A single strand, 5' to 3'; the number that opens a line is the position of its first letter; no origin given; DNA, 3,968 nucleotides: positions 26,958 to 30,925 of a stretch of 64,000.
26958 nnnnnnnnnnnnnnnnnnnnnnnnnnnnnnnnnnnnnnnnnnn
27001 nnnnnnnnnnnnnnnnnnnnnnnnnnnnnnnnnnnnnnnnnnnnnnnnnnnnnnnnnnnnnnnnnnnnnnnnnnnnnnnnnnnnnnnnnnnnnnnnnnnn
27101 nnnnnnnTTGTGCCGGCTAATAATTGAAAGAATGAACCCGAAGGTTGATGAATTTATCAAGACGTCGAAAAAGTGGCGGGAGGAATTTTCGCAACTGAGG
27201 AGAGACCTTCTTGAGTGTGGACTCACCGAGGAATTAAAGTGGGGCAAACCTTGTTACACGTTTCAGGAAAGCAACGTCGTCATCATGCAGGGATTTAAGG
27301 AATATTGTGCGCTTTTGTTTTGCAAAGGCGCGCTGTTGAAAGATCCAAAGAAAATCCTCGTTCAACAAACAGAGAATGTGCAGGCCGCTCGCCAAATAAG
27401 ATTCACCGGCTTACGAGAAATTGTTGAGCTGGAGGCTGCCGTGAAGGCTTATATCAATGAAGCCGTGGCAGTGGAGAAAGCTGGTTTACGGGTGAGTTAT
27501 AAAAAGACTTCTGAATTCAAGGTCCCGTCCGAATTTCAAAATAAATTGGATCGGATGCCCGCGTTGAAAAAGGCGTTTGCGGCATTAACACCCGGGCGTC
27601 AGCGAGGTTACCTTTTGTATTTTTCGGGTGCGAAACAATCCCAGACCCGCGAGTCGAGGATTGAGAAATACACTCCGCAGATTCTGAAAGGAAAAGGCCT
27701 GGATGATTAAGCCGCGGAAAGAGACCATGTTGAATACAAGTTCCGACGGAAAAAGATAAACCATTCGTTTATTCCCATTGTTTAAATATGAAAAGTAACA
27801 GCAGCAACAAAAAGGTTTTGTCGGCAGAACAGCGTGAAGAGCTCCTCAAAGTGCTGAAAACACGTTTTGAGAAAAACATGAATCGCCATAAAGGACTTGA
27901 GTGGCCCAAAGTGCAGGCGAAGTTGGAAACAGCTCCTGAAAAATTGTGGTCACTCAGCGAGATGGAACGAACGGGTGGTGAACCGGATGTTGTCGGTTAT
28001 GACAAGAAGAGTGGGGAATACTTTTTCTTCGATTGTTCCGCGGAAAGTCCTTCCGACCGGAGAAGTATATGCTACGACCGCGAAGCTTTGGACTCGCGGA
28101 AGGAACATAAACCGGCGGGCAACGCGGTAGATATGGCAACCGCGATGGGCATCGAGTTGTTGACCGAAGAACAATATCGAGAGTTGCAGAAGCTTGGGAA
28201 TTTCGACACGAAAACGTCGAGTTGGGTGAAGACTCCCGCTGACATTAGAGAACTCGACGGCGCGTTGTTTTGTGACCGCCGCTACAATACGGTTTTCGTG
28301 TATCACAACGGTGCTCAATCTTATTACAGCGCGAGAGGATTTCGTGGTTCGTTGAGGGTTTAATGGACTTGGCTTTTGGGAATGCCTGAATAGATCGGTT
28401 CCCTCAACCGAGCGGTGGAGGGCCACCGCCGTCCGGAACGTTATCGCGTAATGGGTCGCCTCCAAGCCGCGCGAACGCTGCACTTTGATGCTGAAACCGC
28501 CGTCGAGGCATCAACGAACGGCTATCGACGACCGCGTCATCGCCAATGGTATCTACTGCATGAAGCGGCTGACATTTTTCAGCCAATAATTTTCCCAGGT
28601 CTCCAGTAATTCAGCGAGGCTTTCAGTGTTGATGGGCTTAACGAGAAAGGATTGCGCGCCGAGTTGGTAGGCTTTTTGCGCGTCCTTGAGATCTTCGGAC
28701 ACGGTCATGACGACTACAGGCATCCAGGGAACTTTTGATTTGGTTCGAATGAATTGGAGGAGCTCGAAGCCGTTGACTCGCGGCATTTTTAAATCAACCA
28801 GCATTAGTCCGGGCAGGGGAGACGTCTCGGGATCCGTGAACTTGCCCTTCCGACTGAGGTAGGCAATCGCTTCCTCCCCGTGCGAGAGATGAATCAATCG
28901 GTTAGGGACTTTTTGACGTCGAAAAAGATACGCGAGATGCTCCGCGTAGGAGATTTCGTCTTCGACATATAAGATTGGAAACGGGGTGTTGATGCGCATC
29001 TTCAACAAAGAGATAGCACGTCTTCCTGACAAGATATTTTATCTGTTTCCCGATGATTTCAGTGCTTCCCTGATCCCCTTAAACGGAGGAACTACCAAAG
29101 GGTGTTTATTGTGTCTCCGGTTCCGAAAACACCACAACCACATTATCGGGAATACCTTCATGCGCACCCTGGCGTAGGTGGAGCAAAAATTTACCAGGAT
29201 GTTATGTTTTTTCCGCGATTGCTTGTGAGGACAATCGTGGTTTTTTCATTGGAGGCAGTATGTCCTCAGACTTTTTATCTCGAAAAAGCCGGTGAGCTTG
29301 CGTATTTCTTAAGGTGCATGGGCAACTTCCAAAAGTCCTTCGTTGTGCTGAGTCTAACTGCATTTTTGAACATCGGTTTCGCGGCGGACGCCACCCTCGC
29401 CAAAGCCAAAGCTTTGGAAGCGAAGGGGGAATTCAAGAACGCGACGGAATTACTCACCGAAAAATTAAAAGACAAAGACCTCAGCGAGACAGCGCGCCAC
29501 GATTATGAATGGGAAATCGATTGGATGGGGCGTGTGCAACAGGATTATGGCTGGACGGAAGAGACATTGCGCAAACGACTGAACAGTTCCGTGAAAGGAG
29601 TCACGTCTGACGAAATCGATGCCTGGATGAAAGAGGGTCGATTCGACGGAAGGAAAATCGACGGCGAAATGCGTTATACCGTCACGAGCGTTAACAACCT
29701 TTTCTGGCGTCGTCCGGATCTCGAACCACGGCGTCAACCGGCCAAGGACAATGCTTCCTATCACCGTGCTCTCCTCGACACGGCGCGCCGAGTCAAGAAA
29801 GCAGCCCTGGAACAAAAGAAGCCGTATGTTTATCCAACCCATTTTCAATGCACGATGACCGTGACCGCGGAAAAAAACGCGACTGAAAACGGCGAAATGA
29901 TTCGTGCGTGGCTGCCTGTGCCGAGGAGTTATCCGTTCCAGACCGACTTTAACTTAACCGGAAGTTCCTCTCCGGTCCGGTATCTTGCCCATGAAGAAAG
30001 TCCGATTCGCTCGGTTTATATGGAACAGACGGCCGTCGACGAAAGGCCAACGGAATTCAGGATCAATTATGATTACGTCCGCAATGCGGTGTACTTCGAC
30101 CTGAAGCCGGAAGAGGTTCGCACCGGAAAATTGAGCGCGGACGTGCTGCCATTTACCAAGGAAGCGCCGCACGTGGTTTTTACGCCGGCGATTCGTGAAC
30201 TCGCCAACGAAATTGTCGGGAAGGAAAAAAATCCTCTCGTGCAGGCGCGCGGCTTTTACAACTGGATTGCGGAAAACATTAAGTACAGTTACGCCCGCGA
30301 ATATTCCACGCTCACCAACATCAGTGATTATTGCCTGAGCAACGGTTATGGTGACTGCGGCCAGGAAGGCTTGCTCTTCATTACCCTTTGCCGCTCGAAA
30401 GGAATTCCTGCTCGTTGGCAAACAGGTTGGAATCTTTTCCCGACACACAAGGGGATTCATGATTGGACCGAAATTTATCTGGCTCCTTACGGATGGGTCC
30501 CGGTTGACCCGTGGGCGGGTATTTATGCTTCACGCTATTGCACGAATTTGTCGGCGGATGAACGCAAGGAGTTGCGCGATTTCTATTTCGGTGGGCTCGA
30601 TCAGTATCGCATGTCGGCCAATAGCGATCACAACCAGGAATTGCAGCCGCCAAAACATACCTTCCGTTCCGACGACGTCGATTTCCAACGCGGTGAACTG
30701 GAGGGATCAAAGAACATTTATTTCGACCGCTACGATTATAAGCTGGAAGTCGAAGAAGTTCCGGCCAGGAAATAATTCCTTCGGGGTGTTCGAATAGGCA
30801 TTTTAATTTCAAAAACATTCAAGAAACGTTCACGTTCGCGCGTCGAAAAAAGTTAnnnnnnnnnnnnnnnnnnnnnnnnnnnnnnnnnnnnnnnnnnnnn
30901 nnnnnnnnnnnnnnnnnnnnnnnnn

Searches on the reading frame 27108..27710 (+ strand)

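Call 56: search_protein_families(library=pfam, proteins=[window:27108-27710:+], max_evalue=0.001)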
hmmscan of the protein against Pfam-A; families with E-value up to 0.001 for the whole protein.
window:27108-27710:+ (200 aa): 2 families
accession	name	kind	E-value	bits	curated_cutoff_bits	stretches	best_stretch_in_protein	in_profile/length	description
PF08818.16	DUF1801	-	1.1e-19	71.1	27.2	1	23-120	1-85/85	Domain of unknown function (DU1801)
PF13376.11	OmdA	-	3.2e-19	69.1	25.6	1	136-195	1-60/60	Bacteriocin-protection, YdeI or OmpD-Associated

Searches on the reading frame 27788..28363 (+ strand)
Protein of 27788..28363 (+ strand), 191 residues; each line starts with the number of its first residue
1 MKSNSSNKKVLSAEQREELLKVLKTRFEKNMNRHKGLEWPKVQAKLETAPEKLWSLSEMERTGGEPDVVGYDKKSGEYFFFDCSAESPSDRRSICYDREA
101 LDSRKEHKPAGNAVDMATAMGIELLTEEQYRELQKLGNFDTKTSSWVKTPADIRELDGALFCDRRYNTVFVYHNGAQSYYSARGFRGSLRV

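Call 12: search_protein_families(library=pfam, proteins=[window:27788-28363:+], max_evalue=0.01)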
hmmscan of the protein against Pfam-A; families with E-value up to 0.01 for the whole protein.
window:27788-28363:+ (191 aa): 1 family
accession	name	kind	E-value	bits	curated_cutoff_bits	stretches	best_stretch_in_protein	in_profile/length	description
PF14066.11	DUF4256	-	3.6e-93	310.4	27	1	19-191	1-173/173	Protein of unknown function (DUF4256)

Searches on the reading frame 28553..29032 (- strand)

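Call 56: search_protein_families(library=pfam, proteins=[window:28553-29032:-], max_evalue=0.001)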
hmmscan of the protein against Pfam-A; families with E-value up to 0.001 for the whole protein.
window:28553-29032:- (159 aa): 1 family
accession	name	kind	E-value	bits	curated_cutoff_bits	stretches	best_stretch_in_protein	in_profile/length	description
PF00072.30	Response_reg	-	4.4e-20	72.4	30.2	1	20-143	1-110/111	Response regulator receiver domain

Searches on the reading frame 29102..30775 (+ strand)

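Call 12: search_protein_families(library=pfam, proteins=[window:29102-30775:+], max_evalue=0.01)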
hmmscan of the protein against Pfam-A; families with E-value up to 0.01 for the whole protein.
window:29102-30775:+ (557 aa): 1 family
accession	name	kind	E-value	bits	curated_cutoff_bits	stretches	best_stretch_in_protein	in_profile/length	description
PF01841.26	Transglut_core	-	6e-23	81.6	23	1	365-470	1-108/108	Transglutaminase-like superfamily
